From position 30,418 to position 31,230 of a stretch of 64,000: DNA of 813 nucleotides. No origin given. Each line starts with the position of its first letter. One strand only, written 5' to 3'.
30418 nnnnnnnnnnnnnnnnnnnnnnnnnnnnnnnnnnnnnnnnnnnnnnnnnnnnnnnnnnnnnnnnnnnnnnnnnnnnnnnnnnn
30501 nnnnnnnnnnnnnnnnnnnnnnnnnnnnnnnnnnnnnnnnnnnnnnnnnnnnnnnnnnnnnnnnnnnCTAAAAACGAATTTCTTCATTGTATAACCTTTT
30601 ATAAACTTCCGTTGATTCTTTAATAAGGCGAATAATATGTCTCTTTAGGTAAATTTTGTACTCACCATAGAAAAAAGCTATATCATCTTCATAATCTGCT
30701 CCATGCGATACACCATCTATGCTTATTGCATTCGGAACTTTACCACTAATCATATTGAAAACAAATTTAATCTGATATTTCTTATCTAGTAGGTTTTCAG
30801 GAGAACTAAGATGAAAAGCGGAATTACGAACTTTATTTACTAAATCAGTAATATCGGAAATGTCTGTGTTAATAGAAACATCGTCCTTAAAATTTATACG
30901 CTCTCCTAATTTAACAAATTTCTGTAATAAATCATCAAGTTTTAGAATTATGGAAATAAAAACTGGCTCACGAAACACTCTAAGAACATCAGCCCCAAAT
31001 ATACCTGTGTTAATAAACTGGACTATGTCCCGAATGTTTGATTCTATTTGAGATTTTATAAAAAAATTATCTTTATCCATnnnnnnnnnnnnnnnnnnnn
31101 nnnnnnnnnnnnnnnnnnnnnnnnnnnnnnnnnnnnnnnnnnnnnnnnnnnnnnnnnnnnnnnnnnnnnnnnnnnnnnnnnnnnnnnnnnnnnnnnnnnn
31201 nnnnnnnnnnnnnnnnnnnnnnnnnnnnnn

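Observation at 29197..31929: LexA-headed operon in which lexA is translationally coupled to a HEPN-like protein and followed by a Type II R-M pair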

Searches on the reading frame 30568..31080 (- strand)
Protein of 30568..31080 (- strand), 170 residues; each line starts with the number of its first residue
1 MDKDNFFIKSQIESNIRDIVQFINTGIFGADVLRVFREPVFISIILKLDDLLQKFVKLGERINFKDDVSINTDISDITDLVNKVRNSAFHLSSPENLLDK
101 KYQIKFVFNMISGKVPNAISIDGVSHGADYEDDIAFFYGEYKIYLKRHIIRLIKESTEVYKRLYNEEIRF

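Call 4: search_protein_families(library=pfam, proteins=[window:30568-31080:-], max_evalue=1)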
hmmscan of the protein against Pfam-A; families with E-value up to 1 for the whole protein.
window:30568-31080:- (170 aa): 0 families

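Call 6: search_protein_families(library=ncbifam, proteins=[window:30568-31080:-], max_evalue=1)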
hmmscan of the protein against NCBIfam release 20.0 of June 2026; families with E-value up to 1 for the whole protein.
window:30568-31080:- (170 aa): 0 families

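Call 7: search_protein_families(library=padloc, proteins=[window:30568-31080:-], max_evalue=1)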
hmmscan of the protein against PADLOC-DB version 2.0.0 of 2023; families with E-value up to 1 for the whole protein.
window:30568-31080:- (170 aa): 0 families

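Call 8: find_homologous_proteins(query=window:30568-31080:-, max_evalue=0.01)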
Query window:30568-31080:- (170 aa): 70 proteins with E <= 0.01 among 106 candidates.
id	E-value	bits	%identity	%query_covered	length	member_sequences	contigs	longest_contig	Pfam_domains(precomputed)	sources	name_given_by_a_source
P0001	8.9e-103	359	100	100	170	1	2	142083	-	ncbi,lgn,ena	-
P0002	3.8e-77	276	76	100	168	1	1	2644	-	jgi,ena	-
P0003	1.3e-60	222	64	96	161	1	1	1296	-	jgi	jgi:hypothetical protein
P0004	4.2e-58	214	63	98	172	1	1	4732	-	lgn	-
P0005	4.7e-58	214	65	98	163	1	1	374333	-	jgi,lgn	jgi:hypothetical protein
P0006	6.0e-58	213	63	96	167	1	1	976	-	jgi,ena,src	-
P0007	5.9e-57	210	64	96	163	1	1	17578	-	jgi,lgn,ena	-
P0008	3.7e-56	208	62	98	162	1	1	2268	-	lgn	-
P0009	3.8e-56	208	60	99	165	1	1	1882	-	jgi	-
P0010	7.7e-56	207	63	96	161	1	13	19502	-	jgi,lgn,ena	-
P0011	9.7e-56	206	60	96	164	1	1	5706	-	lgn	-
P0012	1.0e-55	206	64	98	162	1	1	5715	-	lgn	-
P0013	4.9e-55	204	60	99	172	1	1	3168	-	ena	-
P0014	5.0e-55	204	61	98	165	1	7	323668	-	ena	-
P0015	5.2e-55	204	63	98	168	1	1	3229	-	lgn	-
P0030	4.0e-53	198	59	98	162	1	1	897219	-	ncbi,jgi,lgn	ncbi:MAG: hypothetical protein WC813_03605 [Patescibacteria group bacterium]|jgi:hypothetical protei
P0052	3.0e-48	182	54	98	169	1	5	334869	-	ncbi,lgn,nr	ncbi:MAG: hypothetical protein HYT31_01640 [Parcubacteria group bacterium]|nr:hypothetical protein [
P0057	3.9e-45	172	54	98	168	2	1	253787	-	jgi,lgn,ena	-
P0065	2.2e-31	127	55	71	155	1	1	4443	-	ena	-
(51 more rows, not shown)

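Call 10: search_solved_structures(query=window:30568-31080:-, max_evalue=10)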
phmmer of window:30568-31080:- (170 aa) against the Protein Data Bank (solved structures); distinct sequences matched with E-value up to 10: 1.
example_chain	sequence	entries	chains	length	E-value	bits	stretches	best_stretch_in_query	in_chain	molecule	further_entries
7jh6_A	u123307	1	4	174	0.97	12.8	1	49-103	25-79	Two-domain di-Zn(II) and porphyrin-binding protein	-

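Call 12: find_related_loci(query=A1, collection=genome_contigs, flank=6000)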
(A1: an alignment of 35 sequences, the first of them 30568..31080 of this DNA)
Query A1 (170 aa) in genome_contigs; peptide patterns used: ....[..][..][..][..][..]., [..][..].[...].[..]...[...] (x = any residue, [..] = any of these).
106 stretches matched a pattern; 38 encode a relative of the query (tblastn E <= 1e-3); 38 distinct loci.
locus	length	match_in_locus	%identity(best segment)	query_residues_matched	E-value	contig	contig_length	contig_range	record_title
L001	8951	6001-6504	72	1-170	9e-78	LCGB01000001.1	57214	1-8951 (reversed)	MAG: Candidatus Nomurabacteria bacterium GW2011_GWB1_43_19 UV85_C0001, whole genome shotgun sequence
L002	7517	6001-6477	60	1-164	9e-55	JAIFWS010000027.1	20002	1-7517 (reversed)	MAG: Candidatus Parcubacteria bacterium isolate viral-cat_46_11 PAFVLPS_2018_scaffold_29413, whole genome shotgun sequen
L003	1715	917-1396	60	1-164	2e-54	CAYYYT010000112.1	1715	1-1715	MAG TPA_asm: uncultured Candidatus Saccharibacteria bacterium isolate SRP135725_co3_71 genome assembly, contig: NODE_156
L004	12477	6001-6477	59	1-164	2e-49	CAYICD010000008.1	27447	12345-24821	MAG TPA_asm: uncultured Candidatus Saccharibacteria bacterium isolate ERP119705_co18_662 genome assembly, contig: NODE_1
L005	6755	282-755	53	1-164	2e-48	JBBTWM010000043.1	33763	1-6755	MAG: Patescibacteria group bacterium isolate H41-bin127_1 H41_bin127_1_000000000043, whole genome shotgun sequence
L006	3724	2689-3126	44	8-155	2e-34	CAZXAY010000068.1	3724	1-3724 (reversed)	MAG TPA_asm: uncultured Candidatus Saccharibacteria bacterium isolate SRP011637_co1_138 genome assembly, contig: NODE_11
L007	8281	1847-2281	45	9-155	2e-34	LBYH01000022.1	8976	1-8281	MAG: Parcubacteria group bacterium GW2011_GWA2_40_143 UT83_C0022, whole genome shotgun sequence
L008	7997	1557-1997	43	1-155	6e-34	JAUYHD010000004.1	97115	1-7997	MAG: bacterium isolate C24_maxbin.066 C24_k141_575494, whole genome shotgun sequence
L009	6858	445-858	43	16-155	2e-33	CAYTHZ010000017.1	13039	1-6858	MAG TPA_asm: uncultured Candidatus Saccharibacteria bacterium isolate SRP257756_co1_238 genome assembly, contig: NODE_42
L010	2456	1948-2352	44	19-155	9e-33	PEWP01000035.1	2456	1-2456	MAG: bacterium (Candidatus Gribaldobacteria) CG07_land_8_20_14_0_80_33_18 CG07_land_8_20_14_0.80_scaffold_42981_c, whole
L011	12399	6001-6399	44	21-155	5e-33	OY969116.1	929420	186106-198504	MAG: uncultured Candidatus Berkelbacteria bacterium isolate MFD04408.bin.c.6 genome assembly, chromosome: 1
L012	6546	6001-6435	44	9-155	1e-32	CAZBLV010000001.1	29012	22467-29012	MAG TPA_asm: uncultured Candidatus Saccharibacteria bacterium isolate SRP067234_co1_8 genome assembly, contig: k99_10255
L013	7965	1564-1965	43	19-154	6e-32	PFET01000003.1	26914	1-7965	MAG: Candidatus Uhrbacteria bacterium CG10_big_fil_rev_8_21_14_0_10_48_11 CG10_8_21_14_0.10_scaffold_2867_c, whole genom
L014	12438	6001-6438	40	8-155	2e-29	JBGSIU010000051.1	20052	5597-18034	MAG: Patescibacteria group bacterium isolate JTS-AC14 k141_3726473, whole genome shotgun sequence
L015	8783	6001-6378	48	35-163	2e-28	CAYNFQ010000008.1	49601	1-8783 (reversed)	MAG TPA_asm: uncultured Gammaproteobacteria bacterium isolate binchicken_co110_279 genome assembly, contig: NODE_1683_le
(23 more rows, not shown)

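Call 18: predict_structure(alignment_id=A1)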
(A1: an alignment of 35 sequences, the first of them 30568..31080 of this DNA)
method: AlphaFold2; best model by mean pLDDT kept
length: 170 residues; sequences in the alignment: 35
mean_pLDDT: 92.5   pTM: 0.88
mean pLDDT of the five models: 92.5, 90.8, 90.2, 90.1, 89.9
residues with pLDDT >= 90: 125; 70-90: 44; 50-70: 1; < 50: 0
segments of 3 or more residues with pLDDT < 50: none
pLDDT, mean of each block of 10 residues (from residue 1): 85 98 97 96 98 97 94 94 92 76 84 92 88 94 97 98 92
secondary structure, 60 per line:
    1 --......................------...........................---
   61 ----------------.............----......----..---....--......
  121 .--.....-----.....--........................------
elements in order: H3-24 H31-57 H77-89 E97-99 E109-112 E115-121 E124-128 E134-138 E141-144 H145-164

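Call 43: search_solved_structures(query=A1, max_evalue=10)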
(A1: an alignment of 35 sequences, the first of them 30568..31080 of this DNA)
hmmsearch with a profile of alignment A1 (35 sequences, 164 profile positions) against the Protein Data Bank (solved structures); distinct sequences matched with E-value up to 10: 0.

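Call 67: search_protein_representatives(alignment_id=A1)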
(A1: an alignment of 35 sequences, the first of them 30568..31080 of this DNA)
Query: 35 sequences, 164 profile positions. Proteins with E-value up to 0.001 (for the whole library): 571; up to 1e-10: 451; up to 1e-30: 124. The best 150 are listed.
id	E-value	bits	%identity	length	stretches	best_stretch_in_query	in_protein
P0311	1.3e-55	203.8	-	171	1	2-163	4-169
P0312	3.4e-49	183.0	-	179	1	5-162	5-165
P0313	2.1e-47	177.1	-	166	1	1-156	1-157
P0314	6.6e-47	175.5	-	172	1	5-157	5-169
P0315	8.9e-47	175.1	-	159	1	5-158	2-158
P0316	4.8e-46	172.7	-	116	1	1-114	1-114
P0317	4.1e-44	166.5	-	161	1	9-156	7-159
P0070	8.0e-44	165.5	-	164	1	2-157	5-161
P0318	9.1e-44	165.3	-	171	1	7-160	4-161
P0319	1.0e-43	165.2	-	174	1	2-156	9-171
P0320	1.8e-43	164.4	-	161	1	11-153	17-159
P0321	2.2e-43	164.1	-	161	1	1-156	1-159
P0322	2.7e-42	160.5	-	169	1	4-157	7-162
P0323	7.3e-41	155.9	-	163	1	7-157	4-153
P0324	9.5e-41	155.5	-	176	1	5-156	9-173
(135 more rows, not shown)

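Call 68: search_protein_families(library=pfam, alignment_id=A3, max_evalue=0.00001)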
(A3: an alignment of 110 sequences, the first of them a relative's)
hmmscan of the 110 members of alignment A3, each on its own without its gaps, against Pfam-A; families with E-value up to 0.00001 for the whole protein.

A. member 1, L002:3212-4147:+ (311 aa): 2 families
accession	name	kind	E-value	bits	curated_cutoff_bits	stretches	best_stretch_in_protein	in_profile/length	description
PF00293.34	NUDIX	-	8.1e-35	120.2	21.1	2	12-141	6-125/134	NUDIX domain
PF14815.12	NUDIX_4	-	5.1e-06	26.7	35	0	13-135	2-100/113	NUDIX domain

B. families by the number of members that match (of 110 scanned): 103 families (the first 25 are shown)
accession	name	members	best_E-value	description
PF00145.23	DNA_methylase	1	2.9e-92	C-5 cytosine-specific DNA methylase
PF22422.2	MGH1-like_GH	1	9.9e-82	Mannosylglycerate hydrolase MGH1-like glycoside hydrolase domain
PF00158.32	Sigma54_activat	1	1.4e-73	Sigma-54 interaction domain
PF06044.18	DpnI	1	6e-73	Dam-replacing family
PF03710.21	GlnE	1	8.9e-72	Glutamate-ammonia ligase adenylyltransferase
PF00128.31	Alpha-amylase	1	2.1e-67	Alpha amylase, catalytic domain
PF03562.22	MltA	1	4e-64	MltA specific insert domain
PF13382.11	Adenine_deam_C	1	5.6e-63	Adenine deaminase C-terminal domain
PF01300.24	Sua5_yciO_yrdC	1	3.4e-50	Telomere recombination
PF00263.26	Secretin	1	1.4e-46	Bacterial type II and III secretion system protein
PF08676.16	MutL_C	1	4.1e-46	MutL C terminal dimerisation domain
PF14437.12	MafB19-deam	1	4.5e-46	MafB19-like deaminase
PF01545.26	Cation_efflux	1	7.8e-45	Cation efflux family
PF03009.23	GDPD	1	4.5e-44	Glycerophosphoryl diester phosphodiesterase family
PF02535.28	Zip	1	1.5e-42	ZIP Zinc transporter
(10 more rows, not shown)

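Call 72: find_encoding_contigs(protein=P0002, flank=3000, max_places=3)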
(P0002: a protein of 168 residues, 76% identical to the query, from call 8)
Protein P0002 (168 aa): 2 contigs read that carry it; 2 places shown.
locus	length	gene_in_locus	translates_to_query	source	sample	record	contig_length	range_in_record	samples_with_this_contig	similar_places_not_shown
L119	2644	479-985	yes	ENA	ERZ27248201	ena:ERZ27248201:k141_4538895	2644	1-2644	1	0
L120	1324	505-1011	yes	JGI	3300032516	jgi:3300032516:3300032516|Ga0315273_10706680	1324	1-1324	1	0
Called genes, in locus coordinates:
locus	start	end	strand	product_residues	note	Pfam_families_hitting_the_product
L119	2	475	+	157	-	?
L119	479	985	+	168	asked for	-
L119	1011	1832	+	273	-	PF13847:Methyltransf_31 (faint), PF01555:N6_N4_Mtase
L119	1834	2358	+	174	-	-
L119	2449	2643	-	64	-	?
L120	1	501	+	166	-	?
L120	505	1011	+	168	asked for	-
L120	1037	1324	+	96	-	?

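Call 73: find_encoding_contigs(protein=P0001, flank=1000, max_places=2)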
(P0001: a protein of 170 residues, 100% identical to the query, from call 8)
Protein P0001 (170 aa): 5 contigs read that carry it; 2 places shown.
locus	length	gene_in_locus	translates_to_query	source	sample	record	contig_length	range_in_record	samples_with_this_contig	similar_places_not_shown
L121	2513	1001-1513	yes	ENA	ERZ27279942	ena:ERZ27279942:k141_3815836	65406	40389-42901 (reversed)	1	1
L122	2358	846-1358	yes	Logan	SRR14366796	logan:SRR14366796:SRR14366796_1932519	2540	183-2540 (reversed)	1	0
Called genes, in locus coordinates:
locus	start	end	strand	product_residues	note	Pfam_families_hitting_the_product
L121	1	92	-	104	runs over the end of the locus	-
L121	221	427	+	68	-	-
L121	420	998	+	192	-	PF00717:Peptidase_S24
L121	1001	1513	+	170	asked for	-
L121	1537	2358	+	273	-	PF13847:Methyltransf_31 (faint), PF01555:N6_N4_Mtase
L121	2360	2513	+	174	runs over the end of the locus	-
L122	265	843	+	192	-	PF00717:Peptidase_S24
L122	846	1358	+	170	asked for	-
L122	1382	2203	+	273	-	PF13847:Methyltransf_31 (faint), PF01555:N6_N4_Mtase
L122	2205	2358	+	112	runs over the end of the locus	?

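Call 74: find_encoding_contigs(protein=P0004, flank=3000, max_places=2)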
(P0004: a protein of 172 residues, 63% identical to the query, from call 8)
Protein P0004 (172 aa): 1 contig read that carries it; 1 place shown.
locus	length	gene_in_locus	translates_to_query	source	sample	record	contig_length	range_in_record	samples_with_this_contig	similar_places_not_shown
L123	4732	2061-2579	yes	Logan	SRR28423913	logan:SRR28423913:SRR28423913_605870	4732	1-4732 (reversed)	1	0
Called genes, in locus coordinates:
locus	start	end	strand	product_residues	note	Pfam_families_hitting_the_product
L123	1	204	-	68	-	?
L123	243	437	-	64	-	PF01381:HTH_3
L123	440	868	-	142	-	PF09946:DUF2178 (weak)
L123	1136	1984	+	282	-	-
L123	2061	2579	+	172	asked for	-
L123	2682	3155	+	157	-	-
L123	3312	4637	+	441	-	PF26299:MurL_N, PF26298:MurL_epimerase_C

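Call 75: find_encoding_contigs(protein=P0005, flank=3000, max_places=2)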
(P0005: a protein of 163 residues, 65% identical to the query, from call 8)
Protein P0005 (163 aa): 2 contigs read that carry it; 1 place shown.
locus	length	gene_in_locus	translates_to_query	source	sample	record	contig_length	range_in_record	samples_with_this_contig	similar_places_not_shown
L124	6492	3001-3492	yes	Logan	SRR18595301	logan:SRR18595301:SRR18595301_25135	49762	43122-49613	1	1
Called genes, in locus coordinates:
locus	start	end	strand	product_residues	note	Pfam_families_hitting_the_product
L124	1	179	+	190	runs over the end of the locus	PF13420:Acetyltransf_4 (weak), PF00583:Acetyltransf_1, PF13673:Acetyltransf_10, PF13508:Acetyltransf_7, PF08445:FR47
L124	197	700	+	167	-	PF00583:Acetyltransf_1, PF13673:Acetyltransf_10, PF13508:Acetyltransf_7, PF08445:FR47 (faint)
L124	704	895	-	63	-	PF01479:S4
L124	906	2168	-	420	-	PF00070:Pyr_redox (faint), PF00890:FAD_binding_2, PF01494:FAD_binding_3 (weak), PF03486:HI0933_like, PF07992:Pyr_redox_2, PF12831:FAD_oxidored, PF13450:NAD_binding_8 (weak), PF22780:HI0933_like_1st, +4 more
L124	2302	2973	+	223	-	PF01726:LexA_DNA_bind, PF00717:Peptidase_S24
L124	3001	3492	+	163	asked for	-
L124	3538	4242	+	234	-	-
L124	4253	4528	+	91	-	-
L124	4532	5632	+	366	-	PF11141:DUF2914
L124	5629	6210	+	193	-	PF02545:Maf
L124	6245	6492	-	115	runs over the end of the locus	-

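Call 76: find_encoding_contigs(protein=P0007, flank=3000, max_places=2)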
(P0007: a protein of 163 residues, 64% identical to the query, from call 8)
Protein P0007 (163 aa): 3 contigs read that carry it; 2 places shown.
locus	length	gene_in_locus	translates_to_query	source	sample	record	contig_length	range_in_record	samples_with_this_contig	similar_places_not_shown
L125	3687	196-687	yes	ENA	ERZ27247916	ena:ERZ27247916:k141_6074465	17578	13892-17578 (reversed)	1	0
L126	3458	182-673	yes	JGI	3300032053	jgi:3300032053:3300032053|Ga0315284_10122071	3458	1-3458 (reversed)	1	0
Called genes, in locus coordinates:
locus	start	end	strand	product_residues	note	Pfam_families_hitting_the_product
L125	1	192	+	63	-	?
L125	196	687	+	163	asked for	-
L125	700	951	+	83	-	-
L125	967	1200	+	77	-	-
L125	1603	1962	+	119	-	-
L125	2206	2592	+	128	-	PF02452:PemK_toxin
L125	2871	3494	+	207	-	PF20582:UPF0758_N, PF04002:RadC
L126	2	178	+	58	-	?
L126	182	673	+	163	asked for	-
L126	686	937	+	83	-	-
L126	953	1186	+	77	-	-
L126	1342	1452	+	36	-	-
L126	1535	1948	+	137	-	-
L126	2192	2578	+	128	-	PF02452:PemK_toxin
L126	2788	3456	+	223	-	?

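Call 77: find_encoding_contigs(protein=P0010, flank=3000, max_places=2)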
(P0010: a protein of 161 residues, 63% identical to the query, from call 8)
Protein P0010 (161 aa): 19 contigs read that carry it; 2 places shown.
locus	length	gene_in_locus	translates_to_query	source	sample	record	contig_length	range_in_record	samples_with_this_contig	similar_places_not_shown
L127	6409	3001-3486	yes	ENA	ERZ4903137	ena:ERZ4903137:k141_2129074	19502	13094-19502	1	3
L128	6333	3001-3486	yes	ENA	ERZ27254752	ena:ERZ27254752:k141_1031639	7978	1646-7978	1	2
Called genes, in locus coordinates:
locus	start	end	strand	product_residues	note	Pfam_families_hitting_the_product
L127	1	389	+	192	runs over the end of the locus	PF00293:NUDIX, PF14815:NUDIX_4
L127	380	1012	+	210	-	PF01351:RNase_HII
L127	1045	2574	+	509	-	PF13687:DUF4153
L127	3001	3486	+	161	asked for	-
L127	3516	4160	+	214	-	-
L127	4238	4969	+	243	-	PF05175:MTS, PF06325:PrmA, PF08241:Methyltransf_11 (weak), PF13649:Methyltransf_25 (weak), PF13847:Methyltransf_31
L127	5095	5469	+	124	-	-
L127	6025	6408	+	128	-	?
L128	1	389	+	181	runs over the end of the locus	PF00293:NUDIX, PF14815:NUDIX_4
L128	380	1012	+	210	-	PF01351:RNase_HII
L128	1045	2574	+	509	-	PF13687:DUF4153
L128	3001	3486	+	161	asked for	-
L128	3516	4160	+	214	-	-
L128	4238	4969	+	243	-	PF05175:MTS, PF06325:PrmA, PF08241:Methyltransf_11 (weak), PF13649:Methyltransf_25 (weak), PF13847:Methyltransf_31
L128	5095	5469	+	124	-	-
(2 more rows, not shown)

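Call 80: find_encoding_contigs(protein=P0014, flank=3500, max_places=1)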
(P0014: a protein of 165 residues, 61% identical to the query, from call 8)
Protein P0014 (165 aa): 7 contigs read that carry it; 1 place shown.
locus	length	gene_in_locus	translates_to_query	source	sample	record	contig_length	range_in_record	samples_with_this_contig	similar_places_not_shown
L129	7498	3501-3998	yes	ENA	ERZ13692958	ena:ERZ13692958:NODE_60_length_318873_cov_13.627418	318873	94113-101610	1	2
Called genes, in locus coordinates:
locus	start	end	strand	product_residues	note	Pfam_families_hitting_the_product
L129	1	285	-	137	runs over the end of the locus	PF08570:DUF1761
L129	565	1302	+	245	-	-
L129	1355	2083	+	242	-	-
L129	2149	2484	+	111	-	PF04480:DUF559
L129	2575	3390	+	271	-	-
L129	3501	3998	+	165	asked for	-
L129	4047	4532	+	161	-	PF04073:tRNA_edit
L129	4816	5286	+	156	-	-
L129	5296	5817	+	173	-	-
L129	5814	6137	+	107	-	-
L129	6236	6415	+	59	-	-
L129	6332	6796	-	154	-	-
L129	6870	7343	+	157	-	PF00588:SpoU_methylase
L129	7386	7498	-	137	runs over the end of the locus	-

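Call 81: find_encoding_contigs(protein=P0030, flank=3500, max_places=1)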
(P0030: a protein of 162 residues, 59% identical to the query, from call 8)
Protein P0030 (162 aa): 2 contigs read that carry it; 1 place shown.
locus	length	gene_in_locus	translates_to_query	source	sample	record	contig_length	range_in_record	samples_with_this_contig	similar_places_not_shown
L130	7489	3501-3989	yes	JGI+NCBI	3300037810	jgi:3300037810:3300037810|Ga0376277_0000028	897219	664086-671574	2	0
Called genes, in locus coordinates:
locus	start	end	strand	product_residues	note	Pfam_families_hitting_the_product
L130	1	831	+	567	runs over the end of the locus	PF00664:ABC_membrane, PF00005:ABC_tran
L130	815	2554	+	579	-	PF00664:ABC_membrane, PF02463:SMC_N (weak), PF00005:ABC_tran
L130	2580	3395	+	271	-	PF18928:DUF5677 (weak)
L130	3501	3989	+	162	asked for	-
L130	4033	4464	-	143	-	-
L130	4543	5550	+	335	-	PF00497:SBP_bac_3, PF10613:Lig_chan-Glu_bd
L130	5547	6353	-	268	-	PF00950:ABC-3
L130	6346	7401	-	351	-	PF07907:YibE_F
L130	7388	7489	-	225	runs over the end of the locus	PF00005:ABC_tran, PF13304:AAA_21 (faint)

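Call 82: find_encoding_contigs(protein=P0052, flank=3500, max_places=1)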
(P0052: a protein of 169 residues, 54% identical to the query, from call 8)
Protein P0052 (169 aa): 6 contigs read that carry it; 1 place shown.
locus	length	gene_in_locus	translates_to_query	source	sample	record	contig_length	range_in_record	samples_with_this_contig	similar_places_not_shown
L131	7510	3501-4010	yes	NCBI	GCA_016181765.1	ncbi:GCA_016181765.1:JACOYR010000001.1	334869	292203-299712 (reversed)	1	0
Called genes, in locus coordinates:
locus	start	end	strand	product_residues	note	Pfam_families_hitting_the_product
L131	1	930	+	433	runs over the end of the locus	PF13567:DUF4131, PF03772:Competence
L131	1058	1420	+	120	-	PF00753:Lactamase_B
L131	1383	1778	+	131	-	-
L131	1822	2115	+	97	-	-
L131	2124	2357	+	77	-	PF07927:HicA_toxin (weak)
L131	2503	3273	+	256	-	PF06044:DpnI, PF17726:DpnI_C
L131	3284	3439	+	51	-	-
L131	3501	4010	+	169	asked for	-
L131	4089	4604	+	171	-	-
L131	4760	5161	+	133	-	PF00072:Response_reg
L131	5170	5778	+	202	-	PF00334:NDK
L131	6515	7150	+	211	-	PF00081:Sod_Fe_N, PF02777:Sod_Fe_C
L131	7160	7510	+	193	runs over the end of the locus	PF13473:Cupredoxin_1, PF00127:Copper-bind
